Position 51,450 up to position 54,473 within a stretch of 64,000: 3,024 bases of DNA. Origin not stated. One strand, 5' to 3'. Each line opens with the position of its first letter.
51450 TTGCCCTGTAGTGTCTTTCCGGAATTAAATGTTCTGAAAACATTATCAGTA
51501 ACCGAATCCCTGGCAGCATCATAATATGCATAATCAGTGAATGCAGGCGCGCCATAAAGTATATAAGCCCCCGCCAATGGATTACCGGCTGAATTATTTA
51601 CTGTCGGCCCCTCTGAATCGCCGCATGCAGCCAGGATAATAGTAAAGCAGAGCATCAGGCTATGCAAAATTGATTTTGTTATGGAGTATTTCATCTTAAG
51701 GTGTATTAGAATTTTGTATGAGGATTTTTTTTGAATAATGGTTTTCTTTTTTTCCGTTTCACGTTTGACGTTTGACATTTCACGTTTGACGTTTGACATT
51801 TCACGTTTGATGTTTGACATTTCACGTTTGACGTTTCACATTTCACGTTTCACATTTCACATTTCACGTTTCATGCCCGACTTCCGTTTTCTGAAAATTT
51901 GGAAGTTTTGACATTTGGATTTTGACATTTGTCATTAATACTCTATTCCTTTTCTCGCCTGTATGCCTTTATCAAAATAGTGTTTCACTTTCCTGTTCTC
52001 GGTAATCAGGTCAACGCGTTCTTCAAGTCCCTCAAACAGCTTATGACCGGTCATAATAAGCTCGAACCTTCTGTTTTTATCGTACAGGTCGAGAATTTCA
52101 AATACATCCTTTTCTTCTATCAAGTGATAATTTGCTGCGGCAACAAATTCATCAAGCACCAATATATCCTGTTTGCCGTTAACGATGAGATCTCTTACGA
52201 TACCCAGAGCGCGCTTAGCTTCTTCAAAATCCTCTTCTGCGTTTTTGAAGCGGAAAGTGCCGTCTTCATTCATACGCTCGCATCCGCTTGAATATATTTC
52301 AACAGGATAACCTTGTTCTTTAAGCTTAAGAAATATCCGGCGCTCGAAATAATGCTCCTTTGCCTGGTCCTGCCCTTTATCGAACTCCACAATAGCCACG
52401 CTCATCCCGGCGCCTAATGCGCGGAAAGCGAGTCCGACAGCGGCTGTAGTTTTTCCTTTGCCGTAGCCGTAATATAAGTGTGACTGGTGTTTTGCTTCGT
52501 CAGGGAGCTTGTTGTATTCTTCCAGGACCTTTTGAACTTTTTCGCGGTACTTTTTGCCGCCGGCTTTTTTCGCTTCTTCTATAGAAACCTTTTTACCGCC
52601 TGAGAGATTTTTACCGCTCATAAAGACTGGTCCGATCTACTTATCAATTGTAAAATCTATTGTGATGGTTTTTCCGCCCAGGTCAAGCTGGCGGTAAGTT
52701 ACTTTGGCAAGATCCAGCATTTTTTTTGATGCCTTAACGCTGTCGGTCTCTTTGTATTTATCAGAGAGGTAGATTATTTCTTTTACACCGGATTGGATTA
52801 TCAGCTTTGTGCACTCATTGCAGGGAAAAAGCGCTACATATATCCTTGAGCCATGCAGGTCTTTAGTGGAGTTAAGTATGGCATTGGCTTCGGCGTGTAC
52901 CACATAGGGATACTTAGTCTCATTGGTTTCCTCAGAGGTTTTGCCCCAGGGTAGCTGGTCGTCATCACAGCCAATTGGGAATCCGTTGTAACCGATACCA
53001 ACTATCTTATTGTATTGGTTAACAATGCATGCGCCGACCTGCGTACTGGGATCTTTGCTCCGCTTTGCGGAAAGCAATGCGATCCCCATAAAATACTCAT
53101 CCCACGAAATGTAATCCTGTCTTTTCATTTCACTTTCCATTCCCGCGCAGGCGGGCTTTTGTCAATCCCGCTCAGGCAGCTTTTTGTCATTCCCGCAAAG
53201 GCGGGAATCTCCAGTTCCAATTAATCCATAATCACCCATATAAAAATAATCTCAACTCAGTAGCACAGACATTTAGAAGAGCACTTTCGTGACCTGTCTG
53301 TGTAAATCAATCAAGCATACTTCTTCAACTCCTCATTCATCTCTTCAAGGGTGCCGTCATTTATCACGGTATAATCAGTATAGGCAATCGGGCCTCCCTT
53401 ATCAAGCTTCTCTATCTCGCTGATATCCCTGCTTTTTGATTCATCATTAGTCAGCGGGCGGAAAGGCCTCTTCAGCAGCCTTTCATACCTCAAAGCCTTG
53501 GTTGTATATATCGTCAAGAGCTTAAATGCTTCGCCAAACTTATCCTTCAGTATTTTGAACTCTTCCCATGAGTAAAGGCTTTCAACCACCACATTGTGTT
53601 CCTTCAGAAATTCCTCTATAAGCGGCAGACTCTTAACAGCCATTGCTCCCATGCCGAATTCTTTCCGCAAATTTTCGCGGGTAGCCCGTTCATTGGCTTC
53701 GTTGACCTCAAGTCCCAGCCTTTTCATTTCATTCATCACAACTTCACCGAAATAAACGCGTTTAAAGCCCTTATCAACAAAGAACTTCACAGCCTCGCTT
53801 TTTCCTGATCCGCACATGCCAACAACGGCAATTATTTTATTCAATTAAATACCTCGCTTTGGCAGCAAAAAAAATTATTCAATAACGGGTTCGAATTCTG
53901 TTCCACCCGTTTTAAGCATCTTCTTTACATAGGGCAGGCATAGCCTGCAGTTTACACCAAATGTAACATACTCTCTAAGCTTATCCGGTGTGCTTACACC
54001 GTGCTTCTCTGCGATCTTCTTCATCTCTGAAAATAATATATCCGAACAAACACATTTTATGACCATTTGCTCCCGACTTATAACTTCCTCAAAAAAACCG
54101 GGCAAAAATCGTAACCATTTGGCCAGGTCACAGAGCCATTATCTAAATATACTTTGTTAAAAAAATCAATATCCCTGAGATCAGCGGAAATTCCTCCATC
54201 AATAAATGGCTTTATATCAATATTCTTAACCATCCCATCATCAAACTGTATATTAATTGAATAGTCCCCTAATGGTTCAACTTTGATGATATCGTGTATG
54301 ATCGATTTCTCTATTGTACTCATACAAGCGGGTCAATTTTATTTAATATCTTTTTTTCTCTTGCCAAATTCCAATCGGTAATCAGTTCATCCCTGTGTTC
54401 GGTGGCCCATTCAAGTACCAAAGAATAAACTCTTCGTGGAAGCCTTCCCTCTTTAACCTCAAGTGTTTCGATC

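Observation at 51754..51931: Array of about 17 heptamers (21-bp super-units) fills the cobO-propeller lipoprotein intergenic region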

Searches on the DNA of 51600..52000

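Call 69: search_rna_families(source=window, start=51600, end=52000, threshold=evalue, max_evalue=10)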
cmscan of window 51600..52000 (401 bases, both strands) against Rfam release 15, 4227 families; matches with E-value up to 10: 5.
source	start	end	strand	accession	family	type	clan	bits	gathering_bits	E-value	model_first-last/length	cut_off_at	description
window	51793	51862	-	RF01706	Gut-1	Gene; sRNA;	-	19.6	50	0.21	1-77/77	no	Gut-1 RNA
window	51773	51815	+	RF03303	mir-973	Gene; miRNA;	-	14.5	63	8.7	1-84/84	no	mir-973 microRNA precursor family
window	51771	51847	+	RF03988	mir-6301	Gene; miRNA;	-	13.5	70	7.6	1-78/78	no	mir-6301 microRNA precursor family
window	51808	51900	+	RF02085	Yar_1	Gene; lncRNA;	-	11.4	50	7.1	1-74/74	no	Yellow-achaete intergenic RNA conserved region 1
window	51744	51833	+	RF01210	snoU13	Gene; snRNA; snoRNA; CD-box;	CL00081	11.1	46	7.9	1-104/104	no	Small nucleolar RNA U13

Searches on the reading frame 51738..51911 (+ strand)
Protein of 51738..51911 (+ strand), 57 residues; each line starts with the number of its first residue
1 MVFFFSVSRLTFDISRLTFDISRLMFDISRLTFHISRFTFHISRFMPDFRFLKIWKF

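Call 58: find_homologous_proteins(query=window:51738-51911:+, max_evalue=0.001)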
Query window:51738-51911:+: 36 candidates shared short words with the query, none scored E <= 0.001.

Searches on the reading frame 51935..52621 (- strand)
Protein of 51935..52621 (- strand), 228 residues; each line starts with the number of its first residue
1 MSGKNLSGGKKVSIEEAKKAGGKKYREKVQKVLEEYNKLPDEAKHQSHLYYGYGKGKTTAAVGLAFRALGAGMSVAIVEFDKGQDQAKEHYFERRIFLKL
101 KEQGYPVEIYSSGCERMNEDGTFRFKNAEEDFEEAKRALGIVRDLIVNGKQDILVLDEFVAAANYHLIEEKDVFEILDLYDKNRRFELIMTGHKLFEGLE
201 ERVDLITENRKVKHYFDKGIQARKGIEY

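Call 10: search_protein_families(library=pfam, proteins=[window:51935-52621:-])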
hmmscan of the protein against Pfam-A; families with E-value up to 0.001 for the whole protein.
window:51935-52621:- (228 aa): 1 family
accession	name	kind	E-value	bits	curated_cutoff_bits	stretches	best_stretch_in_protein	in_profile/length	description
PF02572.21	CobA_CobO_BtuR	-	8.6e-45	153.5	25.7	1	46-228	4-172/172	ATP:corrinoid adenosyltransferase BtuR/CobO/CobP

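Call 12: find_encoding_contigs(protein=window:51935-52621:-, flank=4000, max_places=10)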
Protein window:51935-52621:- (228 aa): 11 contigs read that carry it; 7 places shown.
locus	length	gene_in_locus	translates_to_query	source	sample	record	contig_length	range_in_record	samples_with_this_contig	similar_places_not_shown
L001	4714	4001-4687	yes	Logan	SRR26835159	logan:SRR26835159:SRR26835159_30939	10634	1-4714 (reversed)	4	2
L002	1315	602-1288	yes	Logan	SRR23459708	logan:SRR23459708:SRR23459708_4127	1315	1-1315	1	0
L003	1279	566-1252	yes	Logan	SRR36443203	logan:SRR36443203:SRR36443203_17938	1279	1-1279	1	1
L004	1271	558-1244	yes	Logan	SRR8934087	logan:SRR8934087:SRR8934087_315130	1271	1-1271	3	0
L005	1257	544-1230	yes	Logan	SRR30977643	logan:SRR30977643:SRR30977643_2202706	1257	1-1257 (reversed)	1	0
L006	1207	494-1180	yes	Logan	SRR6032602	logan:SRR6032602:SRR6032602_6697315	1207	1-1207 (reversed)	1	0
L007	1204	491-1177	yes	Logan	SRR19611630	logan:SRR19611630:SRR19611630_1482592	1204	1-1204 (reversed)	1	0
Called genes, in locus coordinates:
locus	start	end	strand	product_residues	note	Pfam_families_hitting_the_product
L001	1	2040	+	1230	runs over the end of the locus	PF02574:S-methyl_trans, PF00809:Pterin_bind, PF02607:B12-binding_2, PF02310:B12-binding, PF02965:Met_synt_B12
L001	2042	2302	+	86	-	PF13711:DUF4160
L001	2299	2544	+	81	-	PF10387:DUF2442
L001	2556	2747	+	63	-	-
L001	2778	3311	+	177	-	PF13238:AAA_18 (weak)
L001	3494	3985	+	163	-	PF00383:dCMP_cyt_deam_1, PF14437:MafB19-deam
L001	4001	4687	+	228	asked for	PF02572:CobA_CobO_BtuR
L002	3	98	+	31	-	?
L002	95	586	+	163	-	PF00383:dCMP_cyt_deam_1, PF14437:MafB19-deam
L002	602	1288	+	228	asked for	PF02572:CobA_CobO_BtuR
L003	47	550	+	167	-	PF00383:dCMP_cyt_deam_1, PF14437:MafB19-deam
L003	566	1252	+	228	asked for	PF02572:CobA_CobO_BtuR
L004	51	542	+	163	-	PF00383:dCMP_cyt_deam_1, PF14437:MafB19-deam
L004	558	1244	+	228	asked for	PF02572:CobA_CobO_BtuR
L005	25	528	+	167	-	PF00383:dCMP_cyt_deam_1, PF14437:MafB19-deam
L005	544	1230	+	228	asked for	PF02572:CobA_CobO_BtuR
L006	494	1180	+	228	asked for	PF02572:CobA_CobO_BtuR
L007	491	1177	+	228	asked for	PF02572:CobA_CobO_BtuR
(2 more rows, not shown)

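Call 62: search_protein_families(library=ncbifam, proteins=[window:51935-52621:-], max_evalue=0.01)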
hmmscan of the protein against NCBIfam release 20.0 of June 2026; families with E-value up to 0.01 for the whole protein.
window:51935-52621:- (228 aa): 4 families
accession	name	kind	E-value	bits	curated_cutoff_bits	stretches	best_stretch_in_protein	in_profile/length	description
NF004637.0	PRK05986.1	subfamily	1e-37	129.7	185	1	24-228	5-197/197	cob(I)yrinic acid a,c-diamide adenosyltransferase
TIGR00708.1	cobA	equivalog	1.1e-31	109.9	167.75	1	48-228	9-177/177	cob(I)yrinic acid a,c-diamide adenosyltransferase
NF005647.0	PRK07413.1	equivalog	1.6e-14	53.5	426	1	40-228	196-382/382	cob(I)yrinic acid a,c-diamide adenosyltransferase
NF005648.0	PRK07414.1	equivalog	2.1e-10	40.4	248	1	142-213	107-176/178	P-loop NTPase family protein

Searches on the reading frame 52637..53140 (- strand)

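Call 10: search_protein_families(library=pfam, proteins=[window:52637-53140:-])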
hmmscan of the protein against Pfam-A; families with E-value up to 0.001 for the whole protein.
window:52637-53140:- (167 aa): 2 families
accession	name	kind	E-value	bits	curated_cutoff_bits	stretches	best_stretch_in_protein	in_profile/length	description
PF00383.29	dCMP_cyt_deam_1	-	5.5e-25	87.6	25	1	12-125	2-101/102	Cytidine and deoxycytidylate deaminase zinc-binding region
PF14437.12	MafB19-deam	-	1.4e-14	54.6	27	1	12-146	2-120/142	MafB19-like deaminase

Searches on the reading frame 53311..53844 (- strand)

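Call 10: search_protein_families(library=pfam, proteins=[window:53311-53844:-])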
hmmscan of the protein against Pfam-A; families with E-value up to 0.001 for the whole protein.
window:53311-53844:- (177 aa): 2 families
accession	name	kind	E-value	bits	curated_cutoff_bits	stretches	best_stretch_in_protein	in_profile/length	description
PF13238.12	AAA_18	-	5.8e-07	30.5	29.4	1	5-127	1-112/128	AAA domain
PF13207.12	AAA_17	-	1.7e-05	25.6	27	1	8-126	1-122/136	AAA domain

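Call 62: search_protein_families(library=ncbifam, proteins=[window:53311-53844:-], max_evalue=0.01)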
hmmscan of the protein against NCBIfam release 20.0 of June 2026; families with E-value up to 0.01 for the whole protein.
window:53311-53844:- (177 aa): 3 families
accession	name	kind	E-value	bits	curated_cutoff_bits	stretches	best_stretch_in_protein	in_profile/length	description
NF006226.0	PRK08356.1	equivalog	4.5e-08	33.1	189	1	3-174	6-187/195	hypothetical protein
NF041025.1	antiphage_deaminase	equivalog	0.00023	20.1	400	1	80-149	104-166/437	anti-phage dCTP deaminase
TIGR00152.1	TIGR00152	equivalog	0.004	17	65.55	0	4-30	1-28/188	dephospho-CoA kinase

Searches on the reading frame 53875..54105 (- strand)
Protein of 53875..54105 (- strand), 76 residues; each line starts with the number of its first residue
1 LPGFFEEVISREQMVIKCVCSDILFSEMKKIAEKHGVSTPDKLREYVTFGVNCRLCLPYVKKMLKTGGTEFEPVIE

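Call 10: search_protein_families(library=pfam, proteins=[window:53875-54105:-])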
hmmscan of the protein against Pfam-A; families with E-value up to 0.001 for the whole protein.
window:53875-54105:- (76 aa): 1 family
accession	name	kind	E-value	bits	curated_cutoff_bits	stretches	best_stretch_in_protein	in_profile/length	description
PF04324.20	Fer2_BFD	-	0.00011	22.9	26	1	18-65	3-49/50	BFD-like [2Fe-2S] binding domain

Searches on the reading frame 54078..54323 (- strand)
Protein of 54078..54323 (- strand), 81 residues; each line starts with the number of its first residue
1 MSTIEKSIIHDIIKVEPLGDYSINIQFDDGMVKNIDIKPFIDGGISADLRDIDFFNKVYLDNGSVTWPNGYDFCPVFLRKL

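Call 10: search_protein_families(library=pfam, proteins=[window:54078-54323:-])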
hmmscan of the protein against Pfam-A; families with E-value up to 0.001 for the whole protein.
window:54078-54323:- (81 aa): 1 family
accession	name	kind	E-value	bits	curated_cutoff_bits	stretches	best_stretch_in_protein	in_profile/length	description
PF10387.14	DUF2442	-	8e-10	39.2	23.9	1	12-75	1-63/72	Protein of unknown function (DUF2442)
